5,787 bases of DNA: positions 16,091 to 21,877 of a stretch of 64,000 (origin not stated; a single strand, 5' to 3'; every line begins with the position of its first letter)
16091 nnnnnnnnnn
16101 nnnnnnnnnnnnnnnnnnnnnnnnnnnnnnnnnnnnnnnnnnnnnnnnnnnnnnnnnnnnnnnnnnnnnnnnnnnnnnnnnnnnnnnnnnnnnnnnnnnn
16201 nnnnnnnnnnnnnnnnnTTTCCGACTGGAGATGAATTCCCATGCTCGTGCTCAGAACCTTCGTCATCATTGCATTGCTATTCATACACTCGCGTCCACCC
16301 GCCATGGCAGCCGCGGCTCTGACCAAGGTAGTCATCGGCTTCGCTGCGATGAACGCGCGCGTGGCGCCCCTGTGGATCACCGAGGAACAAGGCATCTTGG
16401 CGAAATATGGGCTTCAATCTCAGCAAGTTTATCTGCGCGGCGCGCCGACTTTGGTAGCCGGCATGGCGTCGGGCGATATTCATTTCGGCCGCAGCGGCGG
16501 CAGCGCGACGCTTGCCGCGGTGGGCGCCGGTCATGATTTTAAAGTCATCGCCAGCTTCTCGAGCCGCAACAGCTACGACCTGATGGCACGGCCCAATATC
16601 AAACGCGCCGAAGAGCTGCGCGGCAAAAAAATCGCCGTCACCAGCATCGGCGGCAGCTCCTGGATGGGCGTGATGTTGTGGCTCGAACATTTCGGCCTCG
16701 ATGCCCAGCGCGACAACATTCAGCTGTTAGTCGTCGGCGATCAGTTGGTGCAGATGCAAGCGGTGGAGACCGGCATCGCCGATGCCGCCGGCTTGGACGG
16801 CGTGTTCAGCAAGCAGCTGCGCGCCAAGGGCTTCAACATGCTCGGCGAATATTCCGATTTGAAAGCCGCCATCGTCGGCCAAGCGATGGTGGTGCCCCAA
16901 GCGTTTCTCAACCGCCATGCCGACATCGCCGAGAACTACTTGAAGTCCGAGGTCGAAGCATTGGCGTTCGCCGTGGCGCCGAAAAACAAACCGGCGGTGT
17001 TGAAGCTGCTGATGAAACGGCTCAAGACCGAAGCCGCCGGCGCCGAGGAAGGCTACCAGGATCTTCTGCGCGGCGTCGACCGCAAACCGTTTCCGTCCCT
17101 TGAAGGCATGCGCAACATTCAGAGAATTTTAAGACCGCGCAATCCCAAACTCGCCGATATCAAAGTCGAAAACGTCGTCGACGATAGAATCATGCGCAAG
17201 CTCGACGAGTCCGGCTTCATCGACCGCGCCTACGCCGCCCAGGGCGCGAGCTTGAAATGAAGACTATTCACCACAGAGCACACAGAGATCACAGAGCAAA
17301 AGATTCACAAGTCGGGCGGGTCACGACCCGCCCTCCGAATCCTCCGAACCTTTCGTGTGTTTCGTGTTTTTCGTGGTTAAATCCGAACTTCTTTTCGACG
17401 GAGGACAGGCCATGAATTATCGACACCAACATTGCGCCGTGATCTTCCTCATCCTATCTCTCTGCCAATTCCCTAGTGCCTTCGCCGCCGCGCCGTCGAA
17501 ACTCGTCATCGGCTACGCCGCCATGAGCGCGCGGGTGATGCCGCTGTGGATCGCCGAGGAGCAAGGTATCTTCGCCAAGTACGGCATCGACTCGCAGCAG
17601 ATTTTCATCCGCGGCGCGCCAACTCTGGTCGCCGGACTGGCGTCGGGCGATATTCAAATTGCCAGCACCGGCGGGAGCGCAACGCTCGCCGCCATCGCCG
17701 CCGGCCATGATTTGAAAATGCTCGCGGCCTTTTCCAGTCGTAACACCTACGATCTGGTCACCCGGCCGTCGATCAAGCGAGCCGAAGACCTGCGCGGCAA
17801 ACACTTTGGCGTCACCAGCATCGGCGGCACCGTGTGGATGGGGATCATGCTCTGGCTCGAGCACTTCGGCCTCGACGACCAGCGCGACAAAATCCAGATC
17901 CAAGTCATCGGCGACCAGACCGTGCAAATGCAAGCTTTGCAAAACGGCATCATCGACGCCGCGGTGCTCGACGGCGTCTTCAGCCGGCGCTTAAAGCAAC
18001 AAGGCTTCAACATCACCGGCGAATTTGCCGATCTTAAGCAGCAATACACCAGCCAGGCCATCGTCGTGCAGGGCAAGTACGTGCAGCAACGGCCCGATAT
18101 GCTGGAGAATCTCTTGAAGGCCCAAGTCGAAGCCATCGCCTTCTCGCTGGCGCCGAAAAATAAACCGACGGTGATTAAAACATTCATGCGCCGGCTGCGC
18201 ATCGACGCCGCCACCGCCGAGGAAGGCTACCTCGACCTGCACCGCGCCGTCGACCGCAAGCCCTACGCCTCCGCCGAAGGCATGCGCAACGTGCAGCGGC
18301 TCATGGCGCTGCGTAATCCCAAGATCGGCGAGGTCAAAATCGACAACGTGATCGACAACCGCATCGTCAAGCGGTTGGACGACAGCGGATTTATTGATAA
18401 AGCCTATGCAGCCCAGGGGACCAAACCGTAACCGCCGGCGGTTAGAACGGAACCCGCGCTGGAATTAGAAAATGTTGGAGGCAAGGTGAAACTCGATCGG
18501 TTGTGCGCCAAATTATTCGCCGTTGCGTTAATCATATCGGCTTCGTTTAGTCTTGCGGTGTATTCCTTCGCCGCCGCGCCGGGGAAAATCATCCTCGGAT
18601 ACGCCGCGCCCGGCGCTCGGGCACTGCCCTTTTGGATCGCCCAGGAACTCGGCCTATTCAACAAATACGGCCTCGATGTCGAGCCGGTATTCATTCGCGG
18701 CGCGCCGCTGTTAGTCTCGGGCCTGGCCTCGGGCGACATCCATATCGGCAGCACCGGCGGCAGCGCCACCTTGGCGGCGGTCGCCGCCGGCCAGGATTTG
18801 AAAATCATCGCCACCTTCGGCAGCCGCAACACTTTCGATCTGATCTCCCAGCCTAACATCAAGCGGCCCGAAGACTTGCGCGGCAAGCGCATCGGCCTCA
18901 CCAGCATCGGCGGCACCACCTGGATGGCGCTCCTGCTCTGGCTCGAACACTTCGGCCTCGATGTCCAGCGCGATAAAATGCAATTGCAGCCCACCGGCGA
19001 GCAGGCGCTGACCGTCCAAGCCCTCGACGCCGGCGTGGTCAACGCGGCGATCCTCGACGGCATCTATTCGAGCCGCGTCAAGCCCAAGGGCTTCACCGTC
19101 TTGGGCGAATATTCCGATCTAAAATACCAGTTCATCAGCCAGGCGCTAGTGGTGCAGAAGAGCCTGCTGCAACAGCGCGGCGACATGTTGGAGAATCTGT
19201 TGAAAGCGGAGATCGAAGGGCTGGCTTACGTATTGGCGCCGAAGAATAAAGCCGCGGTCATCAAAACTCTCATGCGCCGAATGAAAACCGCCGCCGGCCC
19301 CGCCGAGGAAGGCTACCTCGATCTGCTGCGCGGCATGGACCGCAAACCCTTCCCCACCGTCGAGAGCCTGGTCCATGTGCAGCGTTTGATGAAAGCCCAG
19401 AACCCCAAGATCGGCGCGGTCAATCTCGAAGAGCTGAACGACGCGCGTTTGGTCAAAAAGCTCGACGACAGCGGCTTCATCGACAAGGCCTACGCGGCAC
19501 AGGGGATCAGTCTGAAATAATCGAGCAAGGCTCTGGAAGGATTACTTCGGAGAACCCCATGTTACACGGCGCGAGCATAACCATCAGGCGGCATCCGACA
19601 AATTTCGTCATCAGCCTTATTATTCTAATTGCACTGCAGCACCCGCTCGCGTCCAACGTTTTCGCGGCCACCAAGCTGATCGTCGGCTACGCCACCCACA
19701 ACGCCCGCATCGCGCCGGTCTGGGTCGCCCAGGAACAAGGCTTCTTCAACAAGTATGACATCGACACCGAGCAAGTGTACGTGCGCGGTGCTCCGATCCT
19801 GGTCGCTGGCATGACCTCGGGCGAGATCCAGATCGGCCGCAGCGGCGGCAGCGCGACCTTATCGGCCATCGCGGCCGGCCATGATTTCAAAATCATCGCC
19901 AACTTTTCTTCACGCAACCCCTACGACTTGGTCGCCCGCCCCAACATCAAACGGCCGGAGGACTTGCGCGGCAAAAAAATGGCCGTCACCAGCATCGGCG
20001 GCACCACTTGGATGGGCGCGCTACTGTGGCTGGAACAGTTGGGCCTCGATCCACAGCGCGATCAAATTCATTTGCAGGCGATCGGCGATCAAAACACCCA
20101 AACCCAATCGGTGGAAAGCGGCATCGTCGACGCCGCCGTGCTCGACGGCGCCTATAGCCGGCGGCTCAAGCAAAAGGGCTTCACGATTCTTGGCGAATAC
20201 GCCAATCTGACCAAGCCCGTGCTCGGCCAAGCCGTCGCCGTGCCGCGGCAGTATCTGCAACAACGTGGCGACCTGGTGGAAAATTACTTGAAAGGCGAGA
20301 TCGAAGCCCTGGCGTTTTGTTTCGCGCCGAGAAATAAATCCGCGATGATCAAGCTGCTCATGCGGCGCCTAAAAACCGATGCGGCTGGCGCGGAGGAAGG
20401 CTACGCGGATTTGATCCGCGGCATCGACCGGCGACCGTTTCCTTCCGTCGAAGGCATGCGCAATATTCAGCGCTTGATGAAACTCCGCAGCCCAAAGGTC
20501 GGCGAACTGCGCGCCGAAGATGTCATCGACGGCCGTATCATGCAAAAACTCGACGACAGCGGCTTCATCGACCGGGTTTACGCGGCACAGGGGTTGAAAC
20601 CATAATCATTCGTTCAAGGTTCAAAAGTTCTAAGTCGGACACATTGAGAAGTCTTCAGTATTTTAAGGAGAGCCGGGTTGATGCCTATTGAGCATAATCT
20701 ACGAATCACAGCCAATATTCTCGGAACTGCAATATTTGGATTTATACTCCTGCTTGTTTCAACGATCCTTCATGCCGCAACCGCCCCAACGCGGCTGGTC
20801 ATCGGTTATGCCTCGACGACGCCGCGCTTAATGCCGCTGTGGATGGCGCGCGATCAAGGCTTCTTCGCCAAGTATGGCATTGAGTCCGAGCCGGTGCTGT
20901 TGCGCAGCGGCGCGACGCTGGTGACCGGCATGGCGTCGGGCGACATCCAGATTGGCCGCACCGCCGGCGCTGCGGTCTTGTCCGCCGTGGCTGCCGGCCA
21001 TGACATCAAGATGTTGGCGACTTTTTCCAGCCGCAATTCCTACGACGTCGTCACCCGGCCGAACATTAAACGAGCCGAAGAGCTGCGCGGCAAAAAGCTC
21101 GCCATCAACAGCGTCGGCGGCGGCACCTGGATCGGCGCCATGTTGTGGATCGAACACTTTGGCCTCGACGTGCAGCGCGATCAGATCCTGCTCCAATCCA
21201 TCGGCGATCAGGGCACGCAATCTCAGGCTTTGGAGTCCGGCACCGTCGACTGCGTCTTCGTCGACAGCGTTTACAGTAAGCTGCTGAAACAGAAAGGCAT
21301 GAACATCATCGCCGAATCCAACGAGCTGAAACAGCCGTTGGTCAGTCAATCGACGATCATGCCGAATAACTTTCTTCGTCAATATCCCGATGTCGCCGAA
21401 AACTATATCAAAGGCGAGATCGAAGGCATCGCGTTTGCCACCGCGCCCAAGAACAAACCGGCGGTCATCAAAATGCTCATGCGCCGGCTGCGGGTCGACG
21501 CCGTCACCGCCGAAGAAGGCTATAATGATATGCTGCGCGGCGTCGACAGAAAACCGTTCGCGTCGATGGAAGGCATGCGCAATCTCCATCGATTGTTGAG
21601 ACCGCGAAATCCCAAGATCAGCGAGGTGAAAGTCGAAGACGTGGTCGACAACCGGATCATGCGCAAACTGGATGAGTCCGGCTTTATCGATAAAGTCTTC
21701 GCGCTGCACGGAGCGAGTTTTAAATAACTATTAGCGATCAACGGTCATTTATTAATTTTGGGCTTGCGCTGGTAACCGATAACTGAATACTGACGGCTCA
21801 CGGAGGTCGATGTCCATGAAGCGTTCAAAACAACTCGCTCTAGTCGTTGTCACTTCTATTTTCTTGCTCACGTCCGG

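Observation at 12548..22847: Head-to-tail array of eight orphan NMT1/SsuA-like binding proteins; 14 copies in 64 kb and no cognate permease or ATPase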

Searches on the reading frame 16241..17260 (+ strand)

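Call 3: search_protein_families(library=pfam, proteins=[window:16241-17260:+])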
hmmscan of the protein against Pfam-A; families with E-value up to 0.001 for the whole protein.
window:16241-17260:+ (339 aa): 3 families
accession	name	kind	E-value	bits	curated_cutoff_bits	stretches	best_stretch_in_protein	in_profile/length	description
PF09084.16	NMT1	-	9.2e-08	32.7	20.5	1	40-244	3-209/216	NMT1/THI5 like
PF12974.12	Phosphonate-bd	-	9.2e-08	32.2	27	1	57-197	28-174/242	ABC transporter, phosphonate, periplasmic substrate-binding protein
PF13379.11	NMT1_2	-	2.3e-05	24.8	24.7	1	26-256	4-250/252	NMT1-like family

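Call 24: search_protein_families(library=ncbifam, proteins=[window:16241-17260:+], max_evalue=0.01)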
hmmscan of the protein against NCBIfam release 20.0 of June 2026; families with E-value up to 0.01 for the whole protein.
window:16241-17260:+ (339 aa): 4 families
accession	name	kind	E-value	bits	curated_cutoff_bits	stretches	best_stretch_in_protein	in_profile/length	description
TIGR01728.1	SsuA_fam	subfamily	1.9e-13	50.3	163.5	1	30-265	1-235/290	aliphatic sulfonate ABC transporter substrate-binding protein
NF040735.1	SBP_SaoX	equivalog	3.2e-09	36.3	300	1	44-243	18-217/330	ABC transporter substrate-binding subunit SaoX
TIGR01729.1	taurine_ABC_bnd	equivalog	2e-07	30.8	304.25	1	70-246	39-215/300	taurine ABC transporter substrate-binding protein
NF008553.0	PRK11480.1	equivalog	7.2e-06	25.4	490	1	67-242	60-233/320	taurine ABC transporter substrate-binding protein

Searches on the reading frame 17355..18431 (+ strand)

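Call 3: search_protein_families(library=pfam, proteins=[window:17355-18431:+])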
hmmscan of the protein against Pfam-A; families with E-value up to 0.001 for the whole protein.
window:17355-18431:+ (358 aa): 3 families
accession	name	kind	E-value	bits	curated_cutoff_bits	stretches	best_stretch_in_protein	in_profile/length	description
PF09084.16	NMT1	-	2.1e-16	60.9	20.5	1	61-265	4-210/216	NMT1/THI5 like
PF13379.11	NMT1_2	-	1.2e-13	51.9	24.7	1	47-276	5-250/252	NMT1-like family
PF12974.12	Phosphonate-bd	-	4.2e-09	36.6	27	1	77-239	28-193/242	ABC transporter, phosphonate, periplasmic substrate-binding protein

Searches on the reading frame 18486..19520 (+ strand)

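Call 3: search_protein_families(library=pfam, proteins=[window:18486-19520:+])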
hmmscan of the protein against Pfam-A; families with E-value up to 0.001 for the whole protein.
window:18486-19520:+ (344 aa): 3 families
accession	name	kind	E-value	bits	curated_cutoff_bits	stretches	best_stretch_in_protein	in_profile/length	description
PF09084.16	NMT1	-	3.4e-19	70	20.5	1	47-251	5-211/216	NMT1/THI5 like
PF13379.11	NMT1_2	-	5.5e-10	39.9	24.7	1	35-262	8-251/252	NMT1-like family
PF12974.12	Phosphonate-bd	-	1.5e-08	34.8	27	1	60-208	26-186/242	ABC transporter, phosphonate, periplasmic substrate-binding protein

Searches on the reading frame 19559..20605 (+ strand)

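Call 3: search_protein_families(library=pfam, proteins=[window:19559-20605:+])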
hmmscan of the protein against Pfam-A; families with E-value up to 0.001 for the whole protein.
window:19559-20605:+ (348 aa): 3 families
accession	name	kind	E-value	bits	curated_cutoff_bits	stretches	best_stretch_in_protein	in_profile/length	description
PF09084.16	NMT1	-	1.4e-12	48.4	20.5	1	48-194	1-145/216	NMT1/THI5 like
PF13379.11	NMT1_2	-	1.8e-11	44.8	24.7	1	40-267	8-251/252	NMT1-like family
PF12974.12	Phosphonate-bd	-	2.9e-09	37.1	27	1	67-213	28-186/242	ABC transporter, phosphonate, periplasmic substrate-binding protein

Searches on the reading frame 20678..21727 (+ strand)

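Call 3: search_protein_families(library=pfam, proteins=[window:20678-21727:+])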
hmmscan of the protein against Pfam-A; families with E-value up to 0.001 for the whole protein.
window:20678-21727:+ (349 aa): 3 families
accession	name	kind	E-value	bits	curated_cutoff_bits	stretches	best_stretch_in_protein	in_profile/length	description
PF09084.16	NMT1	-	3.9e-13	50.2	20.5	1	49-255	2-210/216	NMT1/THI5 like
PF13379.11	NMT1_2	-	2e-12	47.9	24.7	1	36-267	4-251/252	NMT1-like family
PF12974.12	Phosphonate-bd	-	8.4e-09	35.6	27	1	66-224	27-198/242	ABC transporter, phosphonate, periplasmic substrate-binding protein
